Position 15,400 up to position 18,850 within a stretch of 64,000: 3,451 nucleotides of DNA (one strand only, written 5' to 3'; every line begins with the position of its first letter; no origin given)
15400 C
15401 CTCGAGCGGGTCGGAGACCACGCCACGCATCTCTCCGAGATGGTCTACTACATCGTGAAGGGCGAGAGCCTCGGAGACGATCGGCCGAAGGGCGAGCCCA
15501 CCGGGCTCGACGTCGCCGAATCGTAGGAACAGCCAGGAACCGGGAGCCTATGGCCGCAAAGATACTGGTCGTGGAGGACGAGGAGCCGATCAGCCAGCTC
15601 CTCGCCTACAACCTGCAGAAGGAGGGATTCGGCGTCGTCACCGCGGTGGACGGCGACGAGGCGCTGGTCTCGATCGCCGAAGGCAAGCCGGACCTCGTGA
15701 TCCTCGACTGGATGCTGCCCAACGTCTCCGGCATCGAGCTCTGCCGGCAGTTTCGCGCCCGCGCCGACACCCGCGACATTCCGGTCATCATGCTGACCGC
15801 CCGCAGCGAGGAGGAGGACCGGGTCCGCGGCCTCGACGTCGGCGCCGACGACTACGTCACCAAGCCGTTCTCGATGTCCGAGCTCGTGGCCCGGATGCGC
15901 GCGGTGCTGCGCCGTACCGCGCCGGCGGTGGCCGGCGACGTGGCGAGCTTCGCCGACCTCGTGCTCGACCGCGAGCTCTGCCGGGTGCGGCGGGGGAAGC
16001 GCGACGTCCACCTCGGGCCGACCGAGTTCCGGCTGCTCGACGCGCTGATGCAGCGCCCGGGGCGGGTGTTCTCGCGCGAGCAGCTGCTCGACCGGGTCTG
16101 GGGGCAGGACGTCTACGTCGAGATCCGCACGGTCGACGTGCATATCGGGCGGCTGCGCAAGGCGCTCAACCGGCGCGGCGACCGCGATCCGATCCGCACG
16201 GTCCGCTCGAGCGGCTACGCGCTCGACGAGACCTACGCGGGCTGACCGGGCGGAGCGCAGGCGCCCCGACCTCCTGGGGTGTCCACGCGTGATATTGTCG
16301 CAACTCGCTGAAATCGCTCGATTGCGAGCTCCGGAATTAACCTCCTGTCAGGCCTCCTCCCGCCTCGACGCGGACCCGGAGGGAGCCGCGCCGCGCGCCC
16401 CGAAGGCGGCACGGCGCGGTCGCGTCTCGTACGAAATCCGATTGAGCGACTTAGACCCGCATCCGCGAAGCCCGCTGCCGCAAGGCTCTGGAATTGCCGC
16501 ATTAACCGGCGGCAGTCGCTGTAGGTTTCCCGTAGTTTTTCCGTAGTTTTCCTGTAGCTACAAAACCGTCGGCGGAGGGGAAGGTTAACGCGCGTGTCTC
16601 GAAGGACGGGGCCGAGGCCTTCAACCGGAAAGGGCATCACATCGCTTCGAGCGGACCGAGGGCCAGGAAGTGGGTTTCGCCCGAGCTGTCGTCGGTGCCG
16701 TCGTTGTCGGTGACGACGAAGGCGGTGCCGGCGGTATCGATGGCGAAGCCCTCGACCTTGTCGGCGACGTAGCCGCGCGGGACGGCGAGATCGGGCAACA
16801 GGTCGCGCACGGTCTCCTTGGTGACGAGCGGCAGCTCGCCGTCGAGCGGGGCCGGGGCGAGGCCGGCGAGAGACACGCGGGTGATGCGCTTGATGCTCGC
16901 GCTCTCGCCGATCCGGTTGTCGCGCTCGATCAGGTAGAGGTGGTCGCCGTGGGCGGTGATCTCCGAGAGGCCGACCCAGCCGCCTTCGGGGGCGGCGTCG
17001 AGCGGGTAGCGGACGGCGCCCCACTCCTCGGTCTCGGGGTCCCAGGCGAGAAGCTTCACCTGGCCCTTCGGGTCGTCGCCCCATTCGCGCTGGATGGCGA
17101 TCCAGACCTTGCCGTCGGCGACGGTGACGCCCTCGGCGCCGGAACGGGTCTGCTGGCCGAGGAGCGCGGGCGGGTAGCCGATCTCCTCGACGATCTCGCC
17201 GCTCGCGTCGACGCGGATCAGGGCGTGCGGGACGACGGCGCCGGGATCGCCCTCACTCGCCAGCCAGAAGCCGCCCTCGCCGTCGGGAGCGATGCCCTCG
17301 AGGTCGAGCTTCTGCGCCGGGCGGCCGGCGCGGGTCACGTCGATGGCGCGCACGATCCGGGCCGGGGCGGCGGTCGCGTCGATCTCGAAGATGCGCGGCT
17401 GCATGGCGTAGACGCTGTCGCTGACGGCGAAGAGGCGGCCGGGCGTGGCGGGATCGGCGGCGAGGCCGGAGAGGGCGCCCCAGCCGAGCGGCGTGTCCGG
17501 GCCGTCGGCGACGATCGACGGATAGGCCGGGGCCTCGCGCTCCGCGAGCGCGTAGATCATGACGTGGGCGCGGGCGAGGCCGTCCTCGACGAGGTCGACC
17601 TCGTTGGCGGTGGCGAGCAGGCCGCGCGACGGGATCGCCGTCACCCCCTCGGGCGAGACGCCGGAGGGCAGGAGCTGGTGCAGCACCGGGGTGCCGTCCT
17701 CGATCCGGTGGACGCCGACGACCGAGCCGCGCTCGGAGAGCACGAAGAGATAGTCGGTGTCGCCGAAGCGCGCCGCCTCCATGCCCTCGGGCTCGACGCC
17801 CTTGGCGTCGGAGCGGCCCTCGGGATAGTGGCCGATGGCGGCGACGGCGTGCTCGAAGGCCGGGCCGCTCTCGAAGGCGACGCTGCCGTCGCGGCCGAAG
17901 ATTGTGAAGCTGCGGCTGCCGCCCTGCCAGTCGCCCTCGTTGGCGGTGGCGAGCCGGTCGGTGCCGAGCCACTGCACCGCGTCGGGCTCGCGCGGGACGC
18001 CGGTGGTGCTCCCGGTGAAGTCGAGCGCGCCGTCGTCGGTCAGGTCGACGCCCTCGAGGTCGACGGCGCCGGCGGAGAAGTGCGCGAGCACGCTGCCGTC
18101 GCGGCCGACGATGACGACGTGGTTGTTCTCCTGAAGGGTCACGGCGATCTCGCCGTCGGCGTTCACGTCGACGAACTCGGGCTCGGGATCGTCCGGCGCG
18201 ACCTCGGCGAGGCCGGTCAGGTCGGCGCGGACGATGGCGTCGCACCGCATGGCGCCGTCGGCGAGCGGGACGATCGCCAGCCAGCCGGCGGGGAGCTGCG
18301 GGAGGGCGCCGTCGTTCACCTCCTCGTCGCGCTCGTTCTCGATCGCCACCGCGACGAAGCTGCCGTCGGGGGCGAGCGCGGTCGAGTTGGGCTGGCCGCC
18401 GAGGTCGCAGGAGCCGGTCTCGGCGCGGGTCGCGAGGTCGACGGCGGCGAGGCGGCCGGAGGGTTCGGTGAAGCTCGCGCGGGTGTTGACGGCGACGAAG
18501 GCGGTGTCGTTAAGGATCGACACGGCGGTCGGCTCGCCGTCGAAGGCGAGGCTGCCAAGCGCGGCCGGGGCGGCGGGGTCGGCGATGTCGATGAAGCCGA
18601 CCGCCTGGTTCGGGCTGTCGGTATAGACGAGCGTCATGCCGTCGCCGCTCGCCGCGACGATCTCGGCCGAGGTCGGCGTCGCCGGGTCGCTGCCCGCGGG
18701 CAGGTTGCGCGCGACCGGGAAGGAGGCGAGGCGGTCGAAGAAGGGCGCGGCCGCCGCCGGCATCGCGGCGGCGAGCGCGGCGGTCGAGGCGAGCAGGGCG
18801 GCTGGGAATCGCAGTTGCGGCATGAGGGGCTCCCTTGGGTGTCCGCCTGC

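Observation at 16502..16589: Conserved ~87-bp intergenic element with three 11-bp iterons, present twice (copy A)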

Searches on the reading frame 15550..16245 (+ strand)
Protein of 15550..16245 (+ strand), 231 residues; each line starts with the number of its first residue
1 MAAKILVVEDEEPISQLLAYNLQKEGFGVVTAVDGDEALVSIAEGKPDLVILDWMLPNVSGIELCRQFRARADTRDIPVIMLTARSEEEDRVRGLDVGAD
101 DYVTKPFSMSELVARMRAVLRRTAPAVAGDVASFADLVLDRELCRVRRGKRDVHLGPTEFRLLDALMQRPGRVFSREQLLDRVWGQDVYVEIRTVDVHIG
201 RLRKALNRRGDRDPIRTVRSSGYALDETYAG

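Call 14: find_encoding_contigs(protein=window:15553-16245:+, flank=10000, max_places=10)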
Protein window:15553-16245:+ (230 aa): no gene with exactly this product is on record in the collection.

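Call 63: search_protein_families(library=pfam, proteins=[window:15550-16245:+])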
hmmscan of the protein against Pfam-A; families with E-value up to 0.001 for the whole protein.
window:15550-16245:+ (231 aa): 2 families
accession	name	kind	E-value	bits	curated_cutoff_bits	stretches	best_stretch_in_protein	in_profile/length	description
PF00072.30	Response_reg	-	6.5e-31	107.2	30.2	1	5-116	1-110/111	Response regulator receiver domain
PF00486.34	Trans_reg_C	-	1.2e-27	96.3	26.2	1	151-225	2-77/77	Transcriptional regulatory protein, C terminal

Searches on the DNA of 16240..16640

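Call 21: search_rna_families(source=window, start=16240, end=16640, threshold=evalue, max_evalue=10)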
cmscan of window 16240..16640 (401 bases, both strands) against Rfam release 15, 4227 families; matches with E-value up to 10: 3.
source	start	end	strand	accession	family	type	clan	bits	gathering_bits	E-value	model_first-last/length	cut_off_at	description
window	16397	16469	+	RF02872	SrbA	Gene; sRNA;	-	15.1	69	0.093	70-140/235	no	sRNA regulator of biofilms A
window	16501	16582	+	RF02166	PVT1_3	Gene; lncRNA;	-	9.4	45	4.6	1-95/95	no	Pvt1 oncogene conserved region 3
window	16503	16618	-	RF02042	HOTTIP_3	Gene; lncRNA;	-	7.6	50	1.4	34-353/353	no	HOXA transcript at the distal tip, conserved region 3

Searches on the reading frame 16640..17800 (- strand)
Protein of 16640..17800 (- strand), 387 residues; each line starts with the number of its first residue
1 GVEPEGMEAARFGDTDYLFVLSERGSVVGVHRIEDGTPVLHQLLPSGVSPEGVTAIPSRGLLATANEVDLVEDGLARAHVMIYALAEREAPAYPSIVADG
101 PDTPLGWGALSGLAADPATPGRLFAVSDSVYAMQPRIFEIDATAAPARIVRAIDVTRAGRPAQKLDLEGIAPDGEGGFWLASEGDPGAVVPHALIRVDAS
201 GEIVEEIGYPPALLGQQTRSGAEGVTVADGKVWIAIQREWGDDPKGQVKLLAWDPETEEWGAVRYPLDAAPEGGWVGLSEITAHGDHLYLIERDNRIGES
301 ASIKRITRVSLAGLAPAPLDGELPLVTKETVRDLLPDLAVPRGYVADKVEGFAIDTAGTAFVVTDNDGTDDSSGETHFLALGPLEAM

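Call 58: find_homologous_proteins(query=window:16640-17800:-)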
Query window:16640-17800:- (387 aa): 747 proteins with E <= 0.001 among 8000 candidates; the best 120 are listed.
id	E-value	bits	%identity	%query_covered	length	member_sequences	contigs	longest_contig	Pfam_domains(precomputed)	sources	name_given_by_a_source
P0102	1.9e-190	652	81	98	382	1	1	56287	PF13449.13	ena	-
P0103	8.9e-184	630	74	100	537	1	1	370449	PF22494.4,PF13449.13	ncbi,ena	-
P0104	7.4e-183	627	75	100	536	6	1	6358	PF22494.4,PF13449.13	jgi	jgi:hypothetical protein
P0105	5.1e-168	578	69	100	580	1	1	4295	PF22494.4,PF13449.13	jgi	-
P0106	3.8e-166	572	68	98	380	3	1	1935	PF13449.13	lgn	-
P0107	5.3e-158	545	72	91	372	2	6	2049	PF13449.13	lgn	-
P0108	6.0e-150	518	65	99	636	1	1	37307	PF22494.4,PF13449.13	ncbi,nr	ncbi:MAG: esterase-like activity of phytase family protein [Rhodobacter sp.]|nr:esterase-like activi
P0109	8.6e-150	518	64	99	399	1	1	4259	PF22494.4,PF13449.13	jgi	jgi:hypothetical protein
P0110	1.1e-149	517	65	99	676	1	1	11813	PF22494.4,PF13449.13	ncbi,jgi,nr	ncbi:MAG: esterase-like activity of phytase family protein [Rhodobacter sp.]|nr:esterase-like activi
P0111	7.6e-149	515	63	99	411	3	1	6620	PF22494.4,PF13449.13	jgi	jgi:hypothetical protein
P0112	9.6e-149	514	65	98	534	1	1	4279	PF22494.4,PF13449.13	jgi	jgi:hypothetical protein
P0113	2.9e-147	509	65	99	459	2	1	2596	PF22494.4,PF13449.13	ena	-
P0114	2.3e-146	506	61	99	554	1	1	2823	PF22494.4,PF13449.13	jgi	jgi:hypothetical protein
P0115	6.7e-146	505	62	99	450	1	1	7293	PF22494.4,PF13449.13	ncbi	-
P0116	9.5e-146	504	62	99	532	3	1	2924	PF22494.4,PF13449.13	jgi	jgi:hypothetical protein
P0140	2.1e-141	490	80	73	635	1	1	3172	PF22494.4,PF13449.13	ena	-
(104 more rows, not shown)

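Call 59: find_encoding_contigs(protein=P0102, flank=10000, max_places=3)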
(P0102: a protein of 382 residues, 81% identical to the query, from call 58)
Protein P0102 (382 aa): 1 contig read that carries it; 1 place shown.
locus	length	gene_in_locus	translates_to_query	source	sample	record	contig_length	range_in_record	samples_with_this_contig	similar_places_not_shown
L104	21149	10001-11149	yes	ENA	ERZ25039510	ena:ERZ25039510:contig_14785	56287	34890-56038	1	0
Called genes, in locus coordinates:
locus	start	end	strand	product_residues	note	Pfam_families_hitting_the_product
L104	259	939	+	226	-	PF00005:ABC_tran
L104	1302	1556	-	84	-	-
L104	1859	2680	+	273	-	PF13416:SBP_bac_8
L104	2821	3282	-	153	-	-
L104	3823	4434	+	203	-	PF00528:BPD_transp_1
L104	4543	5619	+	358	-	PF07452:CHRD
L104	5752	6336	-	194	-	PF14622:Ribonucleas_3_3, PF00636:Ribonuclease_3, PF00035:dsrm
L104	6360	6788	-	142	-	PF10502:Peptidase_S26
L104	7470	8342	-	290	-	PF00528:BPD_transp_1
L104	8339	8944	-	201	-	PF00583:Acetyltransf_1, PF13673:Acetyltransf_10, PF13508:Acetyltransf_7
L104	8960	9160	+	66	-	-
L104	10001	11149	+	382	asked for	PF13449:Phytase-like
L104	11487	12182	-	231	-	PF00072:Response_reg, PF00486:Trans_reg_C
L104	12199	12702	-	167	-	PF01895:PhoU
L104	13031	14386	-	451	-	PF00512:HisKA, PF02518:HATPase_c (faint)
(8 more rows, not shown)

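Call 60: find_encoding_contigs(protein=P0103, flank=10000, max_places=3)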
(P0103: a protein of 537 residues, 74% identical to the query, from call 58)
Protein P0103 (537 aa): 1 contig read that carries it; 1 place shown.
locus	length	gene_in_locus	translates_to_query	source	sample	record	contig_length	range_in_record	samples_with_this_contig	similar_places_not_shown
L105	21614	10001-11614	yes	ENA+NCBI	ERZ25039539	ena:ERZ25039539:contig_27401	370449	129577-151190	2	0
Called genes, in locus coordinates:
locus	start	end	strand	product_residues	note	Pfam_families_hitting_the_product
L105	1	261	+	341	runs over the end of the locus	PF03480:DctP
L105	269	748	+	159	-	PF04290:DctQ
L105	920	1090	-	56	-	-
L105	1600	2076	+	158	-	PF06808:DctM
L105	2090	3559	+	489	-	PF00171:Aldedh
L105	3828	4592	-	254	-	PF00106:adh_short, PF13561:adh_short_C2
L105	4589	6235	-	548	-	PF02538:Hydantoinase_B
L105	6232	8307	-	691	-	PF05378:Hydant_A_N, PF01968:Hydantoinase_A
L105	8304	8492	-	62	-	PF01361:Tautomerase, PF14552:Tautomerase_2 (weak)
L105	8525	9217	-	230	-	PF00392:GntR, PF07729:FCD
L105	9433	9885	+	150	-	-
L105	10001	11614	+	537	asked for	PF22494:choice_anch_I, PF13449:Phytase-like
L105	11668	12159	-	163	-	PF01292:Ni_hydr_CYTB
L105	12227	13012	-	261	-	PF00005:ABC_tran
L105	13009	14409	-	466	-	PF00282:Pyridoxal_deC, PF00266:Aminotran_5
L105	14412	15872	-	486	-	PF01979:Amidohydro_1, PF07969:Amidohydro_3 (weak)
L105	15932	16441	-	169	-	-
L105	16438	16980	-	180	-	-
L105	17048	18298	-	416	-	PF01546:Peptidase_M20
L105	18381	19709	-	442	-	PF00202:Aminotran_3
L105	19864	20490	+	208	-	PF00440:TetR_N, PF08362:TetR_C_3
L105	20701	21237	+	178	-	-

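Call 66: find_encoding_contigs(protein=P0104, flank=6000, max_places=4)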
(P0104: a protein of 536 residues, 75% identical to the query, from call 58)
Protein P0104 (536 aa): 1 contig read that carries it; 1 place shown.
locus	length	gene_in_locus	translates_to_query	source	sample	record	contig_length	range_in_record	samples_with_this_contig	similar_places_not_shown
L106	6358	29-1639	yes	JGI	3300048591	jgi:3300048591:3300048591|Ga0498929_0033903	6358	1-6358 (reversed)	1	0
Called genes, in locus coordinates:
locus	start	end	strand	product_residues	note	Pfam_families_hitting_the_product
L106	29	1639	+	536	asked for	PF22494:choice_anch_I, PF13449:Phytase-like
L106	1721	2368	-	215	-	PF03734:YkuD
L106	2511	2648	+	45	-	-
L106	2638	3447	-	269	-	PF01841:Transglut_core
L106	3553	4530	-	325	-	PF01408:GFO_IDH_MocA, PF22725:GFO_IDH_MocA_C3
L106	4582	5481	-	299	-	PF00126:HTH_1, PF03466:LysR_substrate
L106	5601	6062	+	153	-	PF00190:Cupin_1, PF05899:Cupin_3 (weak), PF07883:Cupin_2, PF02311:AraC_binding (weak), PF11699:CENP-C_C (weak)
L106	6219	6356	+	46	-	?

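Call 67: find_encoding_contigs(protein=P0140, flank=6000, max_places=4)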
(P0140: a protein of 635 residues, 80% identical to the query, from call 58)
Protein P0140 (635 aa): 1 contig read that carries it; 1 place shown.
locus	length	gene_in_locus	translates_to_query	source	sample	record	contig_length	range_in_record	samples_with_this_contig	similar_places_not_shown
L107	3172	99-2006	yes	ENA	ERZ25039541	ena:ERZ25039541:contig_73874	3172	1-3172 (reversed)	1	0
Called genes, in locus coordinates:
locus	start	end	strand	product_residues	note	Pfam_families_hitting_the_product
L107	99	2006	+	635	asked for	PF22494:choice_anch_I, PF13449:Phytase-like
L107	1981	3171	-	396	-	?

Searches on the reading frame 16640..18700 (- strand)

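Call 63: search_protein_families(library=pfam, proteins=[window:16640-18700:-])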
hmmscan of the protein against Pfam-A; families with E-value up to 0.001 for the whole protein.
window:16640-18700:- (687 aa): 1 family
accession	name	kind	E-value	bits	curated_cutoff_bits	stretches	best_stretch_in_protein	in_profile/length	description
PF13449.12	Phytase-like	-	4.2e-58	197.9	27.6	1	406-667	2-283/284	Esterase-like activity of phytase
